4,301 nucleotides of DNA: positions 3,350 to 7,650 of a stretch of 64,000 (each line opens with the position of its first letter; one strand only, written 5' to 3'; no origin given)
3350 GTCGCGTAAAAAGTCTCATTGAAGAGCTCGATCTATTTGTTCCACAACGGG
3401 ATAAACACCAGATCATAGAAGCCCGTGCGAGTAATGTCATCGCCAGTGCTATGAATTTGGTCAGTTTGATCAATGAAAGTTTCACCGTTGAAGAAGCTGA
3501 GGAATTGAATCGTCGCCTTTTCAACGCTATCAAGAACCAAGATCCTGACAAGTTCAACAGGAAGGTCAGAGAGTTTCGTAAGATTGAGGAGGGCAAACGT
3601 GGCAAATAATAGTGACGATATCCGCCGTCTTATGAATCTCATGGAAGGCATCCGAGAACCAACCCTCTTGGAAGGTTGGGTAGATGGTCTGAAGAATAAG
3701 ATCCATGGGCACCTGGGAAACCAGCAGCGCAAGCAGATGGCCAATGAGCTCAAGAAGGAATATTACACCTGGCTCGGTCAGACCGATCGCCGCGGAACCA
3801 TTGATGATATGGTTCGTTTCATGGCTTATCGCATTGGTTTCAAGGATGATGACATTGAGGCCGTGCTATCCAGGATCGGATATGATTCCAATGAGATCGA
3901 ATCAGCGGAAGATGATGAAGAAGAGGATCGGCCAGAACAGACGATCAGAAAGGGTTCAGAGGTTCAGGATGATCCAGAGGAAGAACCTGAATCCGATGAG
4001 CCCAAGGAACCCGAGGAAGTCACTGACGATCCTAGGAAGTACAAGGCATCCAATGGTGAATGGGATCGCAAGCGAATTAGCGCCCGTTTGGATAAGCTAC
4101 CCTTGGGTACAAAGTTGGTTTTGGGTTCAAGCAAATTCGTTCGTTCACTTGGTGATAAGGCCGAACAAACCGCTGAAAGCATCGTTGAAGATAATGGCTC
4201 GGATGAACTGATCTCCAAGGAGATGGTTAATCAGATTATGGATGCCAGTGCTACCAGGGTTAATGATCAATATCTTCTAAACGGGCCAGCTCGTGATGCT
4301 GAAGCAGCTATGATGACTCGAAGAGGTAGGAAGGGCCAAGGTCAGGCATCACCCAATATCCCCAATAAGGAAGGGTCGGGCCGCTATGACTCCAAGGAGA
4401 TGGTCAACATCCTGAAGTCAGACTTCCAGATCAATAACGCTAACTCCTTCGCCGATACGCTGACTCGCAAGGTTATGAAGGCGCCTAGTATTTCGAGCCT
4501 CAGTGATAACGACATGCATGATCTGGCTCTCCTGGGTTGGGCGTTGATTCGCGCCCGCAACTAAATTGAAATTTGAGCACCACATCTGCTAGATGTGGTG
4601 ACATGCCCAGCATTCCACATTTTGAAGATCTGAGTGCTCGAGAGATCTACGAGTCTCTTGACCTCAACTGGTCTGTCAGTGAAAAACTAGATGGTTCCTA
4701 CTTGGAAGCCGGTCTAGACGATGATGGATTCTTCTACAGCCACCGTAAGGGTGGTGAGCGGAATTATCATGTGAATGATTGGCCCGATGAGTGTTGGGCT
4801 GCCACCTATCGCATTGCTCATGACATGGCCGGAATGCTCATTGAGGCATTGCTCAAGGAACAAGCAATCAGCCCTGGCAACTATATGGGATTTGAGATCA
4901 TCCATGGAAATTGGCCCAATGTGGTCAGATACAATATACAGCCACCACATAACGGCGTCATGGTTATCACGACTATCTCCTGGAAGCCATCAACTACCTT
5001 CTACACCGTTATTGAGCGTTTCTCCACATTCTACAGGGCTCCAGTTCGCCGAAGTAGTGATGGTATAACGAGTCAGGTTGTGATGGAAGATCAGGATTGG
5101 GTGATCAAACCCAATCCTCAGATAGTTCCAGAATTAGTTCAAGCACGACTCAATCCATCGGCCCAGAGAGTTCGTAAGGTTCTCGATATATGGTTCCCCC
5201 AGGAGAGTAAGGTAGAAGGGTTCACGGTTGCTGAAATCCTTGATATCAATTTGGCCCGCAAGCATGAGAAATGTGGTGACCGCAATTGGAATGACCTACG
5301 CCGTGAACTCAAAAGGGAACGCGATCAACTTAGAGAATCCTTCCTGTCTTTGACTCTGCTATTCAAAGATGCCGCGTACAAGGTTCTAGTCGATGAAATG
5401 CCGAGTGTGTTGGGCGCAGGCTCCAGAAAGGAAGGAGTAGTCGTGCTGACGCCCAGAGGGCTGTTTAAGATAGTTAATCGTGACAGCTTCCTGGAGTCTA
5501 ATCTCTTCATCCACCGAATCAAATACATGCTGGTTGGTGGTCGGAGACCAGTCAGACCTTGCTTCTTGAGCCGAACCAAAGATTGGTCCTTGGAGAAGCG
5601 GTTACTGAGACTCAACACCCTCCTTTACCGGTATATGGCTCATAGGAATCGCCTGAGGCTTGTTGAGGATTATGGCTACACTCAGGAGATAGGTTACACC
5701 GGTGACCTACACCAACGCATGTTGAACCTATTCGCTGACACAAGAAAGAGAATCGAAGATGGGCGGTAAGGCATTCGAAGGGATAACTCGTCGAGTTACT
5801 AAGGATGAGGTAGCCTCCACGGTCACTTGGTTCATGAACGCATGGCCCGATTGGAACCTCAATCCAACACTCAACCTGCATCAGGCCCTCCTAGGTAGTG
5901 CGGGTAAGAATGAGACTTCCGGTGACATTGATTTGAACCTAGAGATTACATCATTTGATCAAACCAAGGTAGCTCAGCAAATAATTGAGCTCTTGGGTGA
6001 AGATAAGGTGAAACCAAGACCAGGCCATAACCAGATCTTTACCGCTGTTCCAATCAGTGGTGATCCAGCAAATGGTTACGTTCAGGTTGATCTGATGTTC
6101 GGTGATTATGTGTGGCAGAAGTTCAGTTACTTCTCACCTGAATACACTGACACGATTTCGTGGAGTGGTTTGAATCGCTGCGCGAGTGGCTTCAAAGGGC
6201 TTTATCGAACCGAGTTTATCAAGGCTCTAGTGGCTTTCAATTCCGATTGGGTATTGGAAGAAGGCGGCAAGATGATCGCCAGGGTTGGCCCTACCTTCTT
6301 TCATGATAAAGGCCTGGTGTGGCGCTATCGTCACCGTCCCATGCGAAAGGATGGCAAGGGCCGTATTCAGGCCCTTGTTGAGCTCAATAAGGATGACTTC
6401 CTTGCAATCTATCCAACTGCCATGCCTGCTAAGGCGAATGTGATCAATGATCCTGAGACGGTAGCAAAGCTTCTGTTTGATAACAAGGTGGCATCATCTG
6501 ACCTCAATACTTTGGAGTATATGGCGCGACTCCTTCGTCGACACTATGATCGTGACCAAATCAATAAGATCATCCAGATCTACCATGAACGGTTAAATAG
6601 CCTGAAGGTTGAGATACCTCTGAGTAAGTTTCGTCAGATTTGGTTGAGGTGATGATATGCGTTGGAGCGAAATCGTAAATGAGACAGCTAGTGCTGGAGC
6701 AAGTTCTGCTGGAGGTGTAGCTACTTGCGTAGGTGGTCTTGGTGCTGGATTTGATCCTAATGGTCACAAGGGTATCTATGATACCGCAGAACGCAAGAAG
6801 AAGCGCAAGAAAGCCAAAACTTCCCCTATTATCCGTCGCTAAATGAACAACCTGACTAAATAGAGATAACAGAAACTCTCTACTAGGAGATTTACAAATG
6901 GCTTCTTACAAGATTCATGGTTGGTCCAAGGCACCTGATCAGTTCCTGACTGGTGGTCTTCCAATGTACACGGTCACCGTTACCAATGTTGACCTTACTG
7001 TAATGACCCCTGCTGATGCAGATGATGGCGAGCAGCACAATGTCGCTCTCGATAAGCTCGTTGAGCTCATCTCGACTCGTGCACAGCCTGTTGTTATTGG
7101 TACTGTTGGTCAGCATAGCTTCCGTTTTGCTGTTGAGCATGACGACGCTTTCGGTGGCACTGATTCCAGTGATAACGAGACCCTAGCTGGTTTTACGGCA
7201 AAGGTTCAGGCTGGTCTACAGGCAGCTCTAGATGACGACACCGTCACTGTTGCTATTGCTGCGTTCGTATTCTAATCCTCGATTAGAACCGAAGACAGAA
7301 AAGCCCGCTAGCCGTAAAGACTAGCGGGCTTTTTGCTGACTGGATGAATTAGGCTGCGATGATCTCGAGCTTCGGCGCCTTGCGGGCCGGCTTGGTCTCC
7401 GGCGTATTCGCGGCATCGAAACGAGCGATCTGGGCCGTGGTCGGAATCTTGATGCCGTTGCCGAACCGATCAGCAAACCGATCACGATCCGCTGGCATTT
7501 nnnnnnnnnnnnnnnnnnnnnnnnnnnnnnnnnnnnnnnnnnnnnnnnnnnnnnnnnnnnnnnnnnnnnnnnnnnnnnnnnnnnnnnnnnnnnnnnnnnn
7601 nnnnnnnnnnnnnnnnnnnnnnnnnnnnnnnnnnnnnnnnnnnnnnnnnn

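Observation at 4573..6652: Candidate RNA-repair set: Rnl1-like ligase plus Pol-beta-type nucleotidyltransferase, with a distant CCA-adding enzyme, 2H phosphoesterase and HNH endonuclease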

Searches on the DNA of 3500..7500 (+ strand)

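Call 6: search_dna_similar(query=window:3500-7500:+, collection=phages, mode=near, max_rows=15)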
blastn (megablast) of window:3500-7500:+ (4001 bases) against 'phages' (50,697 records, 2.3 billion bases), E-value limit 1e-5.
No match.

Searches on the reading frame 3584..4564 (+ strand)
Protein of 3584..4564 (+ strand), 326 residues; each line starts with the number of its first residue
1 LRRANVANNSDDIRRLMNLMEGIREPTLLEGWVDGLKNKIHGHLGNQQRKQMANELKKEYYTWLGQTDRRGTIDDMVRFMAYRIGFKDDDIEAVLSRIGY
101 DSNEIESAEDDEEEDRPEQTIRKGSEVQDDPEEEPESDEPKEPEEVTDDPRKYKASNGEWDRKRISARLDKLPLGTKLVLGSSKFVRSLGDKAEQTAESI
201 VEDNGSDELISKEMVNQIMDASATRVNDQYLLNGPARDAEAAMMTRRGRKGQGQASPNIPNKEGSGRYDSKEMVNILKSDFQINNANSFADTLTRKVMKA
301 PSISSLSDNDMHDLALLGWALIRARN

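Call 4: search_protein_families(library=pfam, proteins=[window:3584-4564:+], max_evalue=1)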
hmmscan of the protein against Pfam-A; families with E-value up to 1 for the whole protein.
window:3584-4564:+ (326 aa): 4 families
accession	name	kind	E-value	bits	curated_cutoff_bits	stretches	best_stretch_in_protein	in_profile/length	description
PF09731.14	Mitofilin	-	0.011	15.1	27.4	1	95-306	65-261/614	Mitochondrial inner membrane protein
PF20769.2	YPEB_N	-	0.083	13.2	27.3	1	167-204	59-96/136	YpeB N-terminal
PF08878.16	HamA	-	0.13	12.5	25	1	175-218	97-142/230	HamA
PF15935.10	RnlA_toxin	-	0.18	12.5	27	1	85-126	9-49/87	RNase LS, bacterial toxin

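Call 5: search_protein_families(library=phrogs, proteins=[window:3584-4564:+], max_evalue=0.1)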
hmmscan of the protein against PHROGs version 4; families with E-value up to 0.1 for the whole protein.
window:3584-4564:+ (326 aa): 0 families

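Call 90: search_protein_families(library=ncbifam, proteins=[window:3584-4564:+], max_evalue=0.1)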
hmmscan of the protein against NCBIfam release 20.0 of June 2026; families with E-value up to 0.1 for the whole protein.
window:3584-4564:+ (326 aa): 1 family
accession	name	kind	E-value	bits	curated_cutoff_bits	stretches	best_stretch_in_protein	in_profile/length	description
NF045840.1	SHxHSH_motif_LP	equivalog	0.099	11.7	225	0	34-98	94-157/331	HxHSH motif-containing lipoprotein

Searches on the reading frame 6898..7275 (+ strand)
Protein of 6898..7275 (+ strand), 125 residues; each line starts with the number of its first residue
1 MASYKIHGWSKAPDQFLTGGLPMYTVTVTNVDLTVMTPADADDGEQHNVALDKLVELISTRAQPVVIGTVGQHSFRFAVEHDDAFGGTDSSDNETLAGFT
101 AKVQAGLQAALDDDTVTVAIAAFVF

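Call 25: search_protein_families(library=pfam, proteins=[window:6898-7275:+], max_evalue=0.01)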
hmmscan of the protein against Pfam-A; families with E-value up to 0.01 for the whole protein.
window:6898-7275:+ (125 aa): 0 families

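Call 90: search_protein_families(library=ncbifam, proteins=[window:6898-7275:+], max_evalue=0.1)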
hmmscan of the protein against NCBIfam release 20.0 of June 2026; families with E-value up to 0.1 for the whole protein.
window:6898-7275:+ (125 aa): 1 family
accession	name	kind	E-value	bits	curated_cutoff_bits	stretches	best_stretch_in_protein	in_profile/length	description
TIGR03619.1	F420_Rv2161c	subfamily_domain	0.038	13.6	166.9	1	61-119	156-215/247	TIGR03619 family F420-dependent LLM class oxidoreductase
